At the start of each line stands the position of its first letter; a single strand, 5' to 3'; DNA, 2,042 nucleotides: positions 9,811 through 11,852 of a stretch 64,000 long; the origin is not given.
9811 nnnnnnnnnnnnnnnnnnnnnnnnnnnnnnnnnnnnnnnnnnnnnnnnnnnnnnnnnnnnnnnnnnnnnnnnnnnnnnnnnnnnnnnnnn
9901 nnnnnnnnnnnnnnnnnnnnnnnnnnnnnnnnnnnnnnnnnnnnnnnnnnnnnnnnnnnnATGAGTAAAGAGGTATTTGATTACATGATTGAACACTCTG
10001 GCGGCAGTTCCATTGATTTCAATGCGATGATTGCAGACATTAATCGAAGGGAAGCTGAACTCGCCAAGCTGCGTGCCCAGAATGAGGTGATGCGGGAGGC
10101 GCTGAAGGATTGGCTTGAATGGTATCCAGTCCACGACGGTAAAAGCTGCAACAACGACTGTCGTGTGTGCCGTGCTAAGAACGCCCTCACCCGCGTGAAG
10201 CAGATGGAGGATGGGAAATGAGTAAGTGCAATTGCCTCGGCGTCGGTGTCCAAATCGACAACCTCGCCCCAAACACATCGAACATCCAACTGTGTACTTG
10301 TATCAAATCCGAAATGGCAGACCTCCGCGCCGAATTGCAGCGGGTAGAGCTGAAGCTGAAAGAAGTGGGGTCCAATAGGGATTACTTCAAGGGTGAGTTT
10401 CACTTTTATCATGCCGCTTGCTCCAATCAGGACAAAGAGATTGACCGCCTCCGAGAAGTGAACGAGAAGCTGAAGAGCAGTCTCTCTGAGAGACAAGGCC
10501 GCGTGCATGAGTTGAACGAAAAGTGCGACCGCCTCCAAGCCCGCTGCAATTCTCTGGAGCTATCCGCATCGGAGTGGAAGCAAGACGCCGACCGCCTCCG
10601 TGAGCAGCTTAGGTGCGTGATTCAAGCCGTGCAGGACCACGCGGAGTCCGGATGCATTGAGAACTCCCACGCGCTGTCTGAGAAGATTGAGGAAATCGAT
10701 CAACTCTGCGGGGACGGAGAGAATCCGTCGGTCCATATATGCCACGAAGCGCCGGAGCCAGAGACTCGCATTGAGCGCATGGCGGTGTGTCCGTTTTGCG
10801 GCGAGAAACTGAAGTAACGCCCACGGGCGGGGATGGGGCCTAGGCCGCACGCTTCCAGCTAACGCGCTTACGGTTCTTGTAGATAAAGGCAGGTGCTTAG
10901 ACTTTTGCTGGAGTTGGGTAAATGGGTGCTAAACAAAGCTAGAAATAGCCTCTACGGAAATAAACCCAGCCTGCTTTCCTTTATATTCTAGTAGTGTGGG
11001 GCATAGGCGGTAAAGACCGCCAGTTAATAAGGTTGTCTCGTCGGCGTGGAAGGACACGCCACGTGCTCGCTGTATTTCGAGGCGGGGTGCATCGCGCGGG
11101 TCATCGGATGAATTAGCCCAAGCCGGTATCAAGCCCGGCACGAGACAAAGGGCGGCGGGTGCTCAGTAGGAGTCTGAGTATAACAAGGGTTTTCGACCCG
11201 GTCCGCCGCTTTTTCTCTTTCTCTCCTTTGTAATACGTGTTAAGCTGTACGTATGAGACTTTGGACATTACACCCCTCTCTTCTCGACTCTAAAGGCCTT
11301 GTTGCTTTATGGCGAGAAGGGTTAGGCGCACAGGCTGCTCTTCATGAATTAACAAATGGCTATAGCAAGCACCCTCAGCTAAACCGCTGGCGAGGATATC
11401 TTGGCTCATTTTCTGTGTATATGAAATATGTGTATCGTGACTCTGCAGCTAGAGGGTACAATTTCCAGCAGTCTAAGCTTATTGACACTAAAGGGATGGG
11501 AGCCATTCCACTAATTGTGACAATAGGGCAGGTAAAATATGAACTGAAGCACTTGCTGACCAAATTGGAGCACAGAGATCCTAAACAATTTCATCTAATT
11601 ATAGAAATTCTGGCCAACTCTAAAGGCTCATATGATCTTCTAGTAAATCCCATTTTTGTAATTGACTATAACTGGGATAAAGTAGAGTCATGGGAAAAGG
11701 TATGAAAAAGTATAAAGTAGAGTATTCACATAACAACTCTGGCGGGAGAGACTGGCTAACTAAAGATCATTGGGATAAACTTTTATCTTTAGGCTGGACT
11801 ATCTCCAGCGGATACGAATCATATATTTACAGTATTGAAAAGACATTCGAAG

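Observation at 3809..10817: Two GC-rich islands carrying a duplicated small-gene cassette joined by an identical translational-coupling junction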

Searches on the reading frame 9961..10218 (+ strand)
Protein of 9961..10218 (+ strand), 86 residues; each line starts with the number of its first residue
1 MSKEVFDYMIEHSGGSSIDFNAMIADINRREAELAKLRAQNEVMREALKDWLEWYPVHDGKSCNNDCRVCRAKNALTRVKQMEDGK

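Call 14: search_protein_families(library=pfam, max_evalue=0.1, proteins=[window:9961-10218:+])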
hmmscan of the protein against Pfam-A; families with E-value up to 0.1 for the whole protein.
window:9961-10218:+ (86 aa): 3 families
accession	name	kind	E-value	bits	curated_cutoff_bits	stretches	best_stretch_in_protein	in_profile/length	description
PF09630.15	DUF2024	-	0.01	16.1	27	1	1-81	1-69/81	Domain of unknown function (DUF2024)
PF20276.3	CTD1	-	0.046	13.7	25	1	16-85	69-138/243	C-terminal domain 1 of the ABC-three component (ABC-3C) systems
PF04977.20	DivIC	-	0.079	13.2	28.9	0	19-51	18-50/80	Septum formation initiator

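Call 15: search_protein_families(library=phrogs, max_evalue=0.1, proteins=[window:9961-10218:+])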
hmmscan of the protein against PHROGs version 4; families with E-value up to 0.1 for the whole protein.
window:9961-10218:+ (86 aa): 2 families
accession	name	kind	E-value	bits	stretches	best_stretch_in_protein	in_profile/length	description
phrog_22158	-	unknown function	0.03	15.5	1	23-51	1-29/64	-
phrog_14086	-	other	0.031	14.7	1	36-85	71-119/353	radical SAM domain-containing protein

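Call 62: search_protein_families(library=ncbifam, max_evalue=0.01, proteins=[window:9961-10218:+])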
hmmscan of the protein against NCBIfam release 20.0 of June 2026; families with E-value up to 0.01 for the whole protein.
window:9961-10218:+ (86 aa): 0 families

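Call 63: search_protein_families(library=padloc, max_evalue=0.01, proteins=[window:9961-10218:+])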
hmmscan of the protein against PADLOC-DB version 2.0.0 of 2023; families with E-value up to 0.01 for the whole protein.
window:9961-10218:+ (86 aa): 0 families

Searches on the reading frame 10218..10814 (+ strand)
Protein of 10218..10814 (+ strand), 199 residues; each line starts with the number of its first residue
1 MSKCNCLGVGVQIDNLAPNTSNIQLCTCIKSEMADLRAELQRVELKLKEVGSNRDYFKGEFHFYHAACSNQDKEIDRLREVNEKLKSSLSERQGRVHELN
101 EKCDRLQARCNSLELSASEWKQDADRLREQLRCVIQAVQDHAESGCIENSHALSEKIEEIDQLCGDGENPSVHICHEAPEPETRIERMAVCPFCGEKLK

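Call 14: search_protein_families(library=pfam, max_evalue=0.1, proteins=[window:10218-10814:+])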
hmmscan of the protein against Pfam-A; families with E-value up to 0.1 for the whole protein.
window:10218-10814:+ (199 aa): 35 families (the best 25 are shown)
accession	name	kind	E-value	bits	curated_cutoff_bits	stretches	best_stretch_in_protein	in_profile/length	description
PF10473.14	CENP-F_leu_zip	-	0.00012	22.6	34.5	1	73-136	73-136/140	Leucine-rich repeats of kinetochore protein Cenp-F/LEK1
PF13851.11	GAS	-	0.00016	21.6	32.3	1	21-143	23-141/200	Growth-arrest specific micro-tubule binding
PF25014.1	NET2A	-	0.00018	21.9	33.1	1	66-162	94-195/235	NET2A-like domain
PF04102.17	SlyX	-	0.0022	19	30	0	95-145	4-54/67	SlyX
PF05557.18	MAD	-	0.0022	16.9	30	1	24-122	104-198/661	Mitotic checkpoint protein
PF03194.20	LUC7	-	0.0027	17.9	33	1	72-196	77-195/246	LUC7 N_terminus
PF11559.13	ADIP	-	0.0047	17.5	34.3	1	65-131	58-124/151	Afadin- and alpha -actinin-Binding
PF01442.23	Apolipoprotein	-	0.0077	16.4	90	1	76-158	40-124/190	Apolipoprotein A1/A4/E domain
PF04871.18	Uso1_p115_C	-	0.0081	16.9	28.4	1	72-137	7-68/121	Uso1 / p115 like vesicle tethering protein, C terminal region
PF07200.18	Mod_r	-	0.01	16.2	30.1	1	46-131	7-88/146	Modifier of rudimentary (Mod(r)) protein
PF09787.14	Golgin_A5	-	0.01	15.9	31.7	1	30-137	67-182/305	Golgin subfamily A member 5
PF04977.20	DivIC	-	0.013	15.7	28.9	1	89-131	19-61/80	Septum formation initiator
PF06419.17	COG6_N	-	0.016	15.8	27.4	0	83-132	36-85/114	Conserved oligomeric complex COG6, N-terminal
PF14739.11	DUF4472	-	0.018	16.1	26.6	0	36-88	54-106/107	Domain of unknown function (DUF4472)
PF15294.11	Leu_zip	-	0.018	15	28.2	1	96-159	135-198/275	Leucine zipper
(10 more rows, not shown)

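Call 15: search_protein_families(library=phrogs, max_evalue=0.1, proteins=[window:10218-10814:+])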
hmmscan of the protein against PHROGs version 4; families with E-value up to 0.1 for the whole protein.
window:10218-10814:+ (199 aa): 26 families (the best 25 are shown)
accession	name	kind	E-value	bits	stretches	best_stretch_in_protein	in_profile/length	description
phrog_28301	-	unknown function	3e-05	25.3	1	55-102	10-57/73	-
phrog_4704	-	tail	0.00038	20.3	1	31-142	59-162/625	tail length tape measure protein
phrog_5975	-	unknown function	0.00039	21.2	1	60-143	62-146/182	-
phrog_37588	-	unknown function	0.0013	20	1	79-143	13-77/79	-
phrog_22071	-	unknown function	0.0032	17.3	1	69-168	329-428/439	-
phrog_6188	-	unknown function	0.0034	18.8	1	71-137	51-117/125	-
phrog_17481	-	tail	0.0034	18.4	1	66-112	90-136/185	minor tail protein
phrog_16723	-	unknown function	0.0042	17.8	1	39-127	129-212/220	-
phrog_739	-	lysis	0.0058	17.9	1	69-133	23-87/122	Rz-like spanin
phrog_1272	-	tail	0.0063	15.2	1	27-135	101-205/1606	tail length tape measure protein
phrog_5553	-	unknown function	0.0066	17.7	0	82-161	9-87/114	-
phrog_11350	-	unknown function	0.0083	17.2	1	68-133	16-82/108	-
phrog_23464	-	unknown function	0.009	15.7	1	29-123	24-116/539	-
phrog_1637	-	unknown function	0.016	14.6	1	69-198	240-364/661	-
phrog_33103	-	unknown function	0.022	16.1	0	73-142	18-80/171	-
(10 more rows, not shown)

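Call 62: search_protein_families(library=ncbifam, max_evalue=0.01, proteins=[window:10218-10814:+])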
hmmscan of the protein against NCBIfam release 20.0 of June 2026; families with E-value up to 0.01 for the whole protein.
window:10218-10814:+ (199 aa): 15 families
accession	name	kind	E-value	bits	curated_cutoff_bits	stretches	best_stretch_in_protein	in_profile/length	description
TIGR02168.1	SMC_prok_B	equivalog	1.2e-06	26.6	567.35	1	29-159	845-978/1181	chromosome segregation protein SMC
TIGR02169.1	SMC_prok_A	equivalog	5.7e-06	24.3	729.4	1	29-147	797-915/1165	chromosome segregation protein SMC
NF002572.0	PRK02224.1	equivalog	1.3e-05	23.7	1087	1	33-144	470-580/888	DNA double-strand break repair ATPase Rad50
NF041035.1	Rad50_Halo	equivalog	6.5e-05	21.5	1000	1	33-159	470-596/883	DNA double-strand break repair ATPase Rad50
TIGR04523.1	Mplasa_alph_rch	subfamily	7.5e-05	20.8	270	1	29-132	522-627/745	helix-rich protein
NF052320.1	Cbp1_fam_LP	subfamily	0.00015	21.4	90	1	27-116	91-173/286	Cbp1 family collagen-binding glycoprotein adhesin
NF045487.1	ASRP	equivalog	0.00015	20.5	300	1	30-197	162-309/593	archaea-specific SMC-related protein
NF033930.1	pneumo_PspA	exception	0.00058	18.7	850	1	29-182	211-375/659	pneumococcal surface protein A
NF043058.1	T4SS_LegC2C7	subfamily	0.00079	18.5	350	1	73-162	129-224/348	LegC2/C7 family Dot/Icm T4SS effector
NF003034.1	PRK03918.1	equivalog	0.0019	16.3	700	1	32-159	274-402/878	DNA double-strand break repair ATPase Rad50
NF041034.1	Rad50_Sulf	equivalog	0.0022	15.9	1000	1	30-163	579-709/872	DNA double-strand break repair ATPase Rad50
TIGR04211.1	SH3_and_anchor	equivalog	0.0028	17.3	65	0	18-113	60-158/198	TIGR04211 family SH3 domain-containing protein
NF033885.1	conj_TraP_IncI1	equivalog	0.0045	16.7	135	1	73-145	79-151/217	conjugal transfer protein TraP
NF047747.1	PrtsmActNtasePan2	equivalog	0.0048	16.2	700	1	74-162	31-116/397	proteasome-activating nucleotidase Pan2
NF046104.1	PptglHdxlasePcsB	equivalog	0.005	16.1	450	1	68-145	34-111/400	peptidoglycan hydrolase PcsB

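Call 63: search_protein_families(library=padloc, max_evalue=0.01, proteins=[window:10218-10814:+])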
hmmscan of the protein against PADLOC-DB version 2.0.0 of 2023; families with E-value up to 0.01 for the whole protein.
window:10218-10814:+ (199 aa): 20 families
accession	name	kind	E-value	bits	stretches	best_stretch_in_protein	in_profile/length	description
PDLC00006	DruC1|DruC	-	4.1e-07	26.8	1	27-171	185-330/626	Unknown function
PDLC00580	JetC3|JetC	-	4.1e-06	23.3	1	29-161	674-807/1068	DUF3584 domain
PDLC00582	JetC3|JetC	-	4.2e-05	19.5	1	29-163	803-934/1472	DUF3584 domain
PDLC00551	JetC2|JetC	-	6.7e-05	18.9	1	27-164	877-1012/1365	DUF3584 domain; MukB-like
PDLC03865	LmuB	-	0.00012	18.4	1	30-160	658-778/1007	-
PDLC03859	LmuB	-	0.00017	18.9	1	29-143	372-484/611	-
PDLC03860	LmuB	-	0.00019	18.1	1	29-130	183-286/565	-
PDLC00507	JetC1|JetC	-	0.00045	16.7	1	30-178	746-888/1215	DUF3584 domain; MukB-like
PDLC00518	JetC1|JetC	-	0.00052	16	1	29-136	310-415/1112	DUF3584 domain; MukB-like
PDLC00519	JetC1|JetC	-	0.00078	15.8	1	30-167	629-768/1097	DUF3584 domain; MukB-like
PDLC00581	JetC3|JetC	-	0.001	15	1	29-141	745-854/1473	DUF3584 domain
PDLC02714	PbeC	-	0.0011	15.9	1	17-144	345-475/651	PbeC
PDLC00517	JetC1|JetC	-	0.0011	15.3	1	21-140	634-758/1119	DUF3584 domain; MukB-like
PDLC00553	JetC2|JetC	-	0.0021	14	1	32-143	289-401/1361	DUF3584 domain; MukB-like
PDLC00588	JetC3|JetC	-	0.0027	13.5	1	77-159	433-515/1484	DUF3584 domain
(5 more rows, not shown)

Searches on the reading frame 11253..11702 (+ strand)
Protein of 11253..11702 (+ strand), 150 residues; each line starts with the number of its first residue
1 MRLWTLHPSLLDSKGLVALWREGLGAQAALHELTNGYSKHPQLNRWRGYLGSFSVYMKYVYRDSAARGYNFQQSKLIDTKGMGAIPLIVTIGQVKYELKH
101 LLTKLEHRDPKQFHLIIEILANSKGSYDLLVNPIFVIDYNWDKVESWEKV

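Call 14: search_protein_families(library=pfam, max_evalue=0.1, proteins=[window:11253-11702:+])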
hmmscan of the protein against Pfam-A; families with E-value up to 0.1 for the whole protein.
window:11253-11702:+ (150 aa): 1 family
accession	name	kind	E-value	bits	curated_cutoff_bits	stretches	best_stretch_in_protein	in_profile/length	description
PF03013.19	Pyr_excise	-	5.4e-19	68.8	23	1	1-74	1-78/81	Pyrimidine dimer DNA glycosylase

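Call 15: search_protein_families(library=phrogs, max_evalue=0.1, proteins=[window:11253-11702:+])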
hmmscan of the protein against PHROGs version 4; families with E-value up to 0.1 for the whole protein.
window:11253-11702:+ (150 aa): 0 families

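Call 97: find_encoding_contigs(protein=window:11253-11702:+, flank=4000, max_places=10)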
Protein window:11253-11702:+ (150 aa): 4 contigs read that carry it; 1 place shown.
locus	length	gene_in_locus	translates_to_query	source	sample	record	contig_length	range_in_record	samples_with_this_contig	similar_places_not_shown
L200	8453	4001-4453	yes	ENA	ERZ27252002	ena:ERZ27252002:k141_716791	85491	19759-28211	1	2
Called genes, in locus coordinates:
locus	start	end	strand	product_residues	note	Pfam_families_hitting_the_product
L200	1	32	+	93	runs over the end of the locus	-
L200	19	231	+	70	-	-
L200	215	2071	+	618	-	PF02867:Ribonuc_red_lgC (faint), PF21995:RNR-II_ins_dom (faint)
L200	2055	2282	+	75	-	-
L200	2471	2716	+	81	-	-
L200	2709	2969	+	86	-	-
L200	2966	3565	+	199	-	-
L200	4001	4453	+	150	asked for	PF03013:Pyr_excise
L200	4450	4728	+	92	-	-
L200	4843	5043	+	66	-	-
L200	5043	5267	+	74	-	-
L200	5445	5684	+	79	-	-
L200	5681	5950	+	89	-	-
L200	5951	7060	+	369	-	PF12705:PDDEXK_1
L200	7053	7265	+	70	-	-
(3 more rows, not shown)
